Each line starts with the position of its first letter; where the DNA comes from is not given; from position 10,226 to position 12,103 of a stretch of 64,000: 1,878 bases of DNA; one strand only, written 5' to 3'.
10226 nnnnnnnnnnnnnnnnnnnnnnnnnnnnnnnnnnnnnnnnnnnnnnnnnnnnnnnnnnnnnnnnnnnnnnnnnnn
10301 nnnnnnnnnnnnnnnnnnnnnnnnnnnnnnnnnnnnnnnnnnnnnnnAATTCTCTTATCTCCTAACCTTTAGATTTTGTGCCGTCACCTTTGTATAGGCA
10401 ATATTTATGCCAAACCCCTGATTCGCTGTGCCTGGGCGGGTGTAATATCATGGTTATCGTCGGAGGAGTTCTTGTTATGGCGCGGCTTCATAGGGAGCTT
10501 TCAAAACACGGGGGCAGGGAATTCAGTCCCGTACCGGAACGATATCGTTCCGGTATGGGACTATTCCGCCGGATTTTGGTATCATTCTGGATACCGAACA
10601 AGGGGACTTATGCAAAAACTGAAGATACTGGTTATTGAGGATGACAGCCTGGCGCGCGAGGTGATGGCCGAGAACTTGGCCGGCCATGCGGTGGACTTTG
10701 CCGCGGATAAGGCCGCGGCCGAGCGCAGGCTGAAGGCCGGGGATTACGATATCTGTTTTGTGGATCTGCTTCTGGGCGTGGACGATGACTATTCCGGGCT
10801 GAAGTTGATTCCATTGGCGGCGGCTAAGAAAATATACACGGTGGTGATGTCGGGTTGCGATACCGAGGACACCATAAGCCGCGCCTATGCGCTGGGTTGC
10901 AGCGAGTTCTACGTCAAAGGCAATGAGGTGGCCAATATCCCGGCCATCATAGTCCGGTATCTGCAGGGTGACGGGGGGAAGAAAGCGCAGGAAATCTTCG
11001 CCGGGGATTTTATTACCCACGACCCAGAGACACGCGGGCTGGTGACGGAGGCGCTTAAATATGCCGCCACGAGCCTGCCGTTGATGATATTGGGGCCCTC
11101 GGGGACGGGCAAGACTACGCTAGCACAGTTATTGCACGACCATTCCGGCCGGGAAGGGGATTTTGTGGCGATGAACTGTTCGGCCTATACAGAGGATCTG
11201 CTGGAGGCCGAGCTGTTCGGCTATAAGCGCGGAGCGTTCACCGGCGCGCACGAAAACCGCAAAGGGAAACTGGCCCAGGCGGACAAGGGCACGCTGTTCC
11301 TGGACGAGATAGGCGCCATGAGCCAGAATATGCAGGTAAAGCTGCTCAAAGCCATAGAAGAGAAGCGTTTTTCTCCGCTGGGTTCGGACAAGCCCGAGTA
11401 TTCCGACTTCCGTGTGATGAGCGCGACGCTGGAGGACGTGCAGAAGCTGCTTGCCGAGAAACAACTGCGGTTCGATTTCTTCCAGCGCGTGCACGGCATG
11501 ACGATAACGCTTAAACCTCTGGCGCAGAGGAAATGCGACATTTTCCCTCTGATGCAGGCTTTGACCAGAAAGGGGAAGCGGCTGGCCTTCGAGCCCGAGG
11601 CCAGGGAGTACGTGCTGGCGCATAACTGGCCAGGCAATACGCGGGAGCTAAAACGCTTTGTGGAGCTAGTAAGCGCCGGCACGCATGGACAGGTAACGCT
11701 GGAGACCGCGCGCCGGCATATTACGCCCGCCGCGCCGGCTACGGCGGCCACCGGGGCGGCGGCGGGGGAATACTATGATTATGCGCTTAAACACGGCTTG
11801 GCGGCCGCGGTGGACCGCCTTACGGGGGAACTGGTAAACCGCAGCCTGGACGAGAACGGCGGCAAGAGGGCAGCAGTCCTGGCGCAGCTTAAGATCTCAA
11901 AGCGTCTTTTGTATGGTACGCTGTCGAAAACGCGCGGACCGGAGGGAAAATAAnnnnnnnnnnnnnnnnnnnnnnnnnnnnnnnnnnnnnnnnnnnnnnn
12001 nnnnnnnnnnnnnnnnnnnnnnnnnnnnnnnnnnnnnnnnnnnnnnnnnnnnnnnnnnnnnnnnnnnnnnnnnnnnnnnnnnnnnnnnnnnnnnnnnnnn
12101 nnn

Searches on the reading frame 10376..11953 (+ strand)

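Call 52: search_protein_families(library=ncbifam, proteins=[window:10376-11953:+], max_evalue=1e-8)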
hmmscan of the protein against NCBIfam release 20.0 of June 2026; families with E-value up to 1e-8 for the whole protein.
window:10376-11953:+ (525 aa): 25 families
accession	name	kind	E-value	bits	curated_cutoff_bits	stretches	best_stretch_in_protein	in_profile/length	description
NF038308.1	RNA_repair_RtcR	equivalog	1.1e-67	229.1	650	1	210-469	180-459/530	RNA repair transcriptional activator RtcR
NF041552.1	TF_PrdR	equivalog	2.4e-62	211.1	795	1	194-516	252-573/577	sigma-54 dependent transcriptional regulator PrdR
TIGR01818.1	ntrC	equivalog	7.1e-60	203.1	558.6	1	84-490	1-422/463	nitrogen regulation protein NR(I)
TIGR02915.1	PEP_resp_reg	equivalog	1.3e-59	202.3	502.6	1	84-431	1-367/445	PEP-CTERM-box response regulator transcription factor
NF003451.0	PRK05022.1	equivalog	9e-58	196.2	476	1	209-509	189-498/512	nitric oxide reductase transcriptional regulator NorR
NF008469.0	PRK11361.1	equivalog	1.9e-57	195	714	1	82-513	5-448/461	acetoacetate metabolism transcriptional regulator AtoC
TIGR01817.1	nifA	equivalog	5.5e-55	187.1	528.85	1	212-430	198-422/534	nif-specific transcriptional activator NifA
TIGR02329.1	propionate_PrpR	equivalog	1.4e-54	185.6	499.2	1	223-516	225-524/526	propionate catabolism operon regulatory protein PrpR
TIGR02974.1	phageshock_pspF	equivalog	1.2e-51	175.9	443.55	1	225-432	14-229/336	phage shock protein operon transcriptional activator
NF011695.0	PRK15115.1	equivalog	1e-50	172.9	763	1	203-440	128-372/445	two-component system response regulator GlrR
NF011953.0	PRK15424.1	equivalog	7.4e-49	166.7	703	1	209-517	218-532/538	propionate catabolism operon regulatory protein PrpR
NF050807.1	TransRegFlbDCaul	equivalog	8.3e-49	166.6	750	1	104-516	25-435/454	sigma-54-dependent transcriptional regulator FlbD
NF049963.1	RespRegFlgRCampy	domain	2e-48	165.3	750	1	84-429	3-360/429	fla regulon two-component system response regulator FlgR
NF007689.0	PRK10365.1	equivalog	2.6e-48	164.9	760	1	80-517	4-440/441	sigma-54-dependent response regulator transcription factor ZraR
NF008176.1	PRK10923.1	equivalog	2.6e-46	158.2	620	1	79-436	1-371/469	nitrogen regulation protein NR(I)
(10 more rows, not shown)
